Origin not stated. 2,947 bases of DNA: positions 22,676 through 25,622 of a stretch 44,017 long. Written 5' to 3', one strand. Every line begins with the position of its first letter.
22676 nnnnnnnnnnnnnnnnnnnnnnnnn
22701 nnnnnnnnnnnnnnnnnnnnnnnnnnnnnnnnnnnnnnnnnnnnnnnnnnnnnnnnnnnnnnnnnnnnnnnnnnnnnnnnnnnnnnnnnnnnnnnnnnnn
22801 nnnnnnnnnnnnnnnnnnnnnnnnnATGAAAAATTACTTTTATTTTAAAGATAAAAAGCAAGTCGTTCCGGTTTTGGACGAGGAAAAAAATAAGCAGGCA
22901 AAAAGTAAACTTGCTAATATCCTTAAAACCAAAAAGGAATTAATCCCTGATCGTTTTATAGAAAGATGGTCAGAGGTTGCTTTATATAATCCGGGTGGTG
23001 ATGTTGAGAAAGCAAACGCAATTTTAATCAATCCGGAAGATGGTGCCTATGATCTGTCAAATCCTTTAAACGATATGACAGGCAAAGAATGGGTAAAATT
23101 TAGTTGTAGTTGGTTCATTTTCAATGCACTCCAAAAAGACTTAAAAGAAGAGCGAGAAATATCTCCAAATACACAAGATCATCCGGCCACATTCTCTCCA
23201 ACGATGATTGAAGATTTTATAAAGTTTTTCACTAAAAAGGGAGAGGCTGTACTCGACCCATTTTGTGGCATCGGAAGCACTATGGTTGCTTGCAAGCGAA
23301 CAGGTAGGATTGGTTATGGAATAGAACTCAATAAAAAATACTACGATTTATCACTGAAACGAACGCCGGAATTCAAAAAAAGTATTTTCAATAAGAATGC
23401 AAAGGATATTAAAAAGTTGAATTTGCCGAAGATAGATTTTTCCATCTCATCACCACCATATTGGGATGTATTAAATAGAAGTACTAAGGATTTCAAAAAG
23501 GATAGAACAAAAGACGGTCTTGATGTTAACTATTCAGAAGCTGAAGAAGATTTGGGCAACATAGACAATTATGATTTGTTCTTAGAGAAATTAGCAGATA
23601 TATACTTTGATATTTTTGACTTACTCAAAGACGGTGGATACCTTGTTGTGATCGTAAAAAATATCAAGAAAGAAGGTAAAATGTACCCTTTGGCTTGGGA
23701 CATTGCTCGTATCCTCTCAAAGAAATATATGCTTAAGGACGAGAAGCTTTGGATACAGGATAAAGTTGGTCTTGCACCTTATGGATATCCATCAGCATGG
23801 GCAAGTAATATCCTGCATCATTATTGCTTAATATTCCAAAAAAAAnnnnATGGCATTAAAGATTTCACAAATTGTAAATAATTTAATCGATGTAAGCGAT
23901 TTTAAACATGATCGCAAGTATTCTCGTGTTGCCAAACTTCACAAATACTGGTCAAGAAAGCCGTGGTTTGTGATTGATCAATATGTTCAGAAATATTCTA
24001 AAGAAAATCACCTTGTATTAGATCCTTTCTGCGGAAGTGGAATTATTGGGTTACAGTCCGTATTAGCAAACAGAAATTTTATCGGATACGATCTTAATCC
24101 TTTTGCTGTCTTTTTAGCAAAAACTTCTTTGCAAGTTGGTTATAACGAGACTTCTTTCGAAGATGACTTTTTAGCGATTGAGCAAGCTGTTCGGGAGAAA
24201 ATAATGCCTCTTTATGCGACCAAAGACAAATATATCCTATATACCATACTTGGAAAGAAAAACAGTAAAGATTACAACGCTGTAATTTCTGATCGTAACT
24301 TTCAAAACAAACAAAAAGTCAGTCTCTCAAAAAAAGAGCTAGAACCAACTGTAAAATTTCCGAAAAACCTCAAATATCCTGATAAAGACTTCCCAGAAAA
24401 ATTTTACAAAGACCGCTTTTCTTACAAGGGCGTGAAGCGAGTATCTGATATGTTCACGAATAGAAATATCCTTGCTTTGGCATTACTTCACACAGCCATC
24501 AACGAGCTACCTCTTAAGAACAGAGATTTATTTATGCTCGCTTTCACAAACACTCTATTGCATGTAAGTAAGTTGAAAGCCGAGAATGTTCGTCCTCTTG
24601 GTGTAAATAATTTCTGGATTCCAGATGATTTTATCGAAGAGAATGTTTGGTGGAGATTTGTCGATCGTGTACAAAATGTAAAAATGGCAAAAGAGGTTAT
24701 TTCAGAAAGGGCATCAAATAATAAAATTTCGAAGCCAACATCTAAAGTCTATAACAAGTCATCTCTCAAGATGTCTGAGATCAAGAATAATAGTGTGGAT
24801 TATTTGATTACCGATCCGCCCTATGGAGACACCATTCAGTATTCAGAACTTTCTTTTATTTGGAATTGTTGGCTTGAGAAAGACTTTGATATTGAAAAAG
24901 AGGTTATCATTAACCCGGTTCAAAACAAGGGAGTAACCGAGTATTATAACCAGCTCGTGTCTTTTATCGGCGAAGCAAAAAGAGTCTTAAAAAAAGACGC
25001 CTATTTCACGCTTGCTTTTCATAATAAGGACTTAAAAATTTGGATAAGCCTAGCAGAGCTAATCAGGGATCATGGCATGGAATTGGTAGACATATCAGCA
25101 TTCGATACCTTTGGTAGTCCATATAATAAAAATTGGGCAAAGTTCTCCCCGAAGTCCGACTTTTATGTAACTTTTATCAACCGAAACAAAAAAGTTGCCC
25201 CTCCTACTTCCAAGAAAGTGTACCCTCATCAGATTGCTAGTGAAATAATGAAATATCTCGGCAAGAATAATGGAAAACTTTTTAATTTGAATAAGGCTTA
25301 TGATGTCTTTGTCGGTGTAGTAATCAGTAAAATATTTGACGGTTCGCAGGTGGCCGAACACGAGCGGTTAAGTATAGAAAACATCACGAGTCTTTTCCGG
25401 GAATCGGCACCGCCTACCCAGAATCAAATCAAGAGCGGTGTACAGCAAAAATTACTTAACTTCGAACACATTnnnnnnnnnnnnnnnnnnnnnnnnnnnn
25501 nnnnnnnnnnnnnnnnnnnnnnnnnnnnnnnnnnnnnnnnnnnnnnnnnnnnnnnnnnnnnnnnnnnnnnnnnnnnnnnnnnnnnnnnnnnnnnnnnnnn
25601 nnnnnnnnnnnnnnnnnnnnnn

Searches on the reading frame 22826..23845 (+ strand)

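Call 6: search_protein_families(library=ncbifam, proteins=[window:22826-23845:+], max_evalue=0.01)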
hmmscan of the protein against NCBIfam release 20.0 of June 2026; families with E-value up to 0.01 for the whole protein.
window:22826-23845:+ (340 aa): 5 families
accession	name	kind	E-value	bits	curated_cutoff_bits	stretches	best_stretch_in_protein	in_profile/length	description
NF010253.0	PRK13699.1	subfamily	2.7e-10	40.3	244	1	117-194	142-219/226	DNA methyltransferase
NF050803.1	DnaMtaseCcrMCaul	equivalog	2.3e-08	33.3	830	1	116-206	183-273/350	adenine-specific DNA-methyltransferase CcrM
NF008572.0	PRK11524.1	equivalog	3.6e-07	29.6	292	1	116-194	192-270/294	adenine-specific DNA-methyltransferase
NF047732.1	tRNAMtaseTrm5bMeth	equivalog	0.004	16.2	500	1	137-180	197-238/337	tRNA (guanine(37)-N1)-methyltransferase Trm5b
NF040721.1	Trm14_Arch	equivalog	0.0065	15.6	280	0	118-156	170-209/370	tRNA (guanine(6)-N2)-methyltransferase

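Call 7: search_protein_families(library=pfam, proteins=[window:22826-23845:+], max_evalue=0.01)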
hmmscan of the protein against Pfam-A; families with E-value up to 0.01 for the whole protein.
window:22826-23845:+ (340 aa): 1 family
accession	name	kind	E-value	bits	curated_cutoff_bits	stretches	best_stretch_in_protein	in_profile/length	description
PF01555.25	N6_N4_Mtase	-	7e-24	85.4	26.7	2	20-176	124-219/221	DNA methylase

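Call 9: search_protein_families(library=padloc, proteins=[window:22826-23845:+], max_evalue=0.01)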
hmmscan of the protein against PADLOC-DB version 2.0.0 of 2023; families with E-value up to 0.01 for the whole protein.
window:22826-23845:+ (340 aa): 55 families (the best 25 are shown)
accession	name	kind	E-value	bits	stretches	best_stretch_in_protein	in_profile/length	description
PDLC03391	MTase_II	-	1.8e-32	110.5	1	72-340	99-380/381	Type II methyltransferase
PDLC03353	MTase_II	-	1.4e-28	98.2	2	64-182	142-252/260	Type II methyltransferase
PDLC03363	MTase_II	-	9.8e-25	85.5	1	80-327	25-279/294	Type II methyltransferase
PDLC03387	MTase_II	-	1.3e-21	75.1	2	113-181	208-276/289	Type II methyltransferase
PDLC03371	MTase_II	-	4.7e-19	66.9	1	114-186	186-258/260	Type II methyltransferase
PDLC03351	MTase_II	-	2.2e-16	58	1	122-292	130-292/348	Type II methyltransferase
PDLC03284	MTase_II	-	3e-15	54.4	2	72-165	55-142/361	Type II methyltransferase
PDLC03350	MTase_II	-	2e-14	51.7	1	112-179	224-294/312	Type II methyltransferase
PDLC03229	MTase_II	-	8.4e-13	45.9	1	116-187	336-407/436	Type II methyltransferase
PDLC03228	MTase_II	-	1.8e-12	45.5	1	117-187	142-212/227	Type II methyltransferase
PDLC03299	MTase_II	-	2.5e-12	44.9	1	113-194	190-274/296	Type II methyltransferase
PDLC03295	MTase_II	-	2.7e-12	44.8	1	116-180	201-266/292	Type II methyltransferase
PDLC03283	MTase_II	-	1.5e-11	42.2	2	92-176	188-267/352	Type II methyltransferase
PDLC04134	mad2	-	3.1e-11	40.8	1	132-286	284-405/492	mads_2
PDLC03260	MTase_II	-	7.4e-11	39.5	1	116-196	243-322/349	Type II methyltransferase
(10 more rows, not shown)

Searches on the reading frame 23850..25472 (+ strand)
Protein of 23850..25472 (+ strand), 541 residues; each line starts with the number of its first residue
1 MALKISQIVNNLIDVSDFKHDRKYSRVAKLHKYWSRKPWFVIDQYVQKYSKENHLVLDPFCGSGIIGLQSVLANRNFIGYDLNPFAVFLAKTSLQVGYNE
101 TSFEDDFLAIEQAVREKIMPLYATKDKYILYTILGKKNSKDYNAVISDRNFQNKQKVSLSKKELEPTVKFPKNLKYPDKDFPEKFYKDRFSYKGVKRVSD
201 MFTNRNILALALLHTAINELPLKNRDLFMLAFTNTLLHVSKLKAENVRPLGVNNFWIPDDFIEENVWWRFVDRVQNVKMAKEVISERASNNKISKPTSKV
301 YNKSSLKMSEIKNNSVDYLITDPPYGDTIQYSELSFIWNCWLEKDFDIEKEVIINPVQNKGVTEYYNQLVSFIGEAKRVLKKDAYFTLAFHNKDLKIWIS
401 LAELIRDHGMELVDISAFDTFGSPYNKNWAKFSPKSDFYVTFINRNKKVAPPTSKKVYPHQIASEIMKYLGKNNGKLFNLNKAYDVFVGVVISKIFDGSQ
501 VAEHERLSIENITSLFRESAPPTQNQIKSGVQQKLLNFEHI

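Call 6: search_protein_families(library=ncbifam, proteins=[window:23850-25472:+], max_evalue=0.01)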
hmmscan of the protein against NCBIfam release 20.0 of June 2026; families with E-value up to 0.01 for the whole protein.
window:23850-25472:+ (541 aa): 8 families
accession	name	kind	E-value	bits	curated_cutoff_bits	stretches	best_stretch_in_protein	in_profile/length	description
NF042963.1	DUF1156_antiphage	equivalog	6.8e-14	51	1000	1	193-411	458-674/960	anti-phage-associated DUF1156 domain-containing protein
NF008572.0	PRK11524.1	equivalog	1.1e-07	31.2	292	1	26-84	188-246/294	adenine-specific DNA-methyltransferase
NF010253.0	PRK13699.1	subfamily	1.5e-06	28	244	1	34-82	145-193/226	DNA methyltransferase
NF050803.1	DnaMtaseCcrMCaul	equivalog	1.2e-05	24.4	830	1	29-94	184-247/350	adenine-specific DNA-methyltransferase CcrM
NF040721.1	Trm14_Arch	equivalog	6.2e-05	22.3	280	0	51-77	190-216/370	tRNA (guanine(6)-N2)-methyltransferase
TIGR01177.1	TIGR01177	hypoth_equivalog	0.00011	21.7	316.55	0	51-84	181-214/330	TIGR01177 family methyltransferase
NF011529.0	PRK14968.1-3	equivalog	0.00061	19.3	162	1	50-96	32-78/198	putative methyltransferase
NF011528.0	PRK14968.1-2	equivalog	0.0026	17.3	171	0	53-96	39-82/205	putative methyltransferase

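Call 7: search_protein_families(library=pfam, proteins=[window:23850-25472:+], max_evalue=0.01)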
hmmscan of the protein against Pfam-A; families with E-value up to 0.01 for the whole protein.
window:23850-25472:+ (541 aa): 6 families
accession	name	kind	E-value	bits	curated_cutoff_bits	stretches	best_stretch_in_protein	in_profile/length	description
PF01555.25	N6_N4_Mtase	-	9.7e-19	68.6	26.7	2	16-90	147-219/221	DNA methylase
PF01170.24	UPF0020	-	1.4e-06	28.6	22.3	0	303-330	107-136/197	RMKL-like, methyltransferase domain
PF13847.12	Methyltransf_31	-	4.8e-05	23.5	27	0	51-104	2-59/145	Methyltransferase domain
PF05175.20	MTS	-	0.00084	19.5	23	0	52-96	31-77/170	Methyltransferase small domain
PF03602.21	Cons_hypoth95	-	0.0011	19.1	24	0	277-334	73-133/182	Conserved hypothetical protein 95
PF06325.19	PrmA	-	0.0019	18.2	22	1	45-95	154-205/296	Ribosomal protein L11 methyltransferase (PrmA)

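Call 9: search_protein_families(library=padloc, proteins=[window:23850-25472:+], max_evalue=0.01)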
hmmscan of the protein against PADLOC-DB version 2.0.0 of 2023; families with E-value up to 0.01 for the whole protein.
window:23850-25472:+ (541 aa): 56 families (the best 25 are shown)
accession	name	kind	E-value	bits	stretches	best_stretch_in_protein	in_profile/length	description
PDLC02541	PglX|PglXI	-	6.3e-45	151.6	2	174-440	355-618/919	PglXI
PDLC03319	MTase_II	-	5e-43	145.7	1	30-443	1-421/503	Type II methyltransferase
PDLC03312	MTase_II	-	3.8e-41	138.8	2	156-420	976-1238/1344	Type II methyltransferase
PDLC03367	MTase_II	-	4.7e-34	115.7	2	154-448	186-481/633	Type II methyltransferase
PDLC03346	MTase_II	-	1.1e-29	100.8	2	175-427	469-719/1068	Type II methyltransferase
PDLC03353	MTase_II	-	4.1e-18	63.9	2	295-441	7-138/260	Type II methyltransferase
PDLC03322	MTase_II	-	1.1e-16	58.8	2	26-117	35-128/446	Type II methyltransferase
PDLC03371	MTase_II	-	6.5e-16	56.6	2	17-84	177-242/260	Type II methyltransferase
PDLC03239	MTase_II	-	7.7e-14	49.2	2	201-389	176-368/442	Type II methyltransferase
PDLC03380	MTase_II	-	2.7e-13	47.9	2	17-93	21-97/393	Type II methyltransferase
PDLC04134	mad2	-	2.9e-13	47.5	2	279-475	324-472/492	mads_2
PDLC03387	MTase_II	-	3.8e-13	47.2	1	38-95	219-276/289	Type II methyltransferase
PDLC03325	MTase_II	-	1.7e-12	44.8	2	45-95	84-134/426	Type II methyltransferase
PDLC03350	MTase_II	-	2.8e-12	44.7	2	45-96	246-297/312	Type II methyltransferase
PDLC02189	DUF1156_MTase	-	9.5e-12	41.9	1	195-346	439-577/944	-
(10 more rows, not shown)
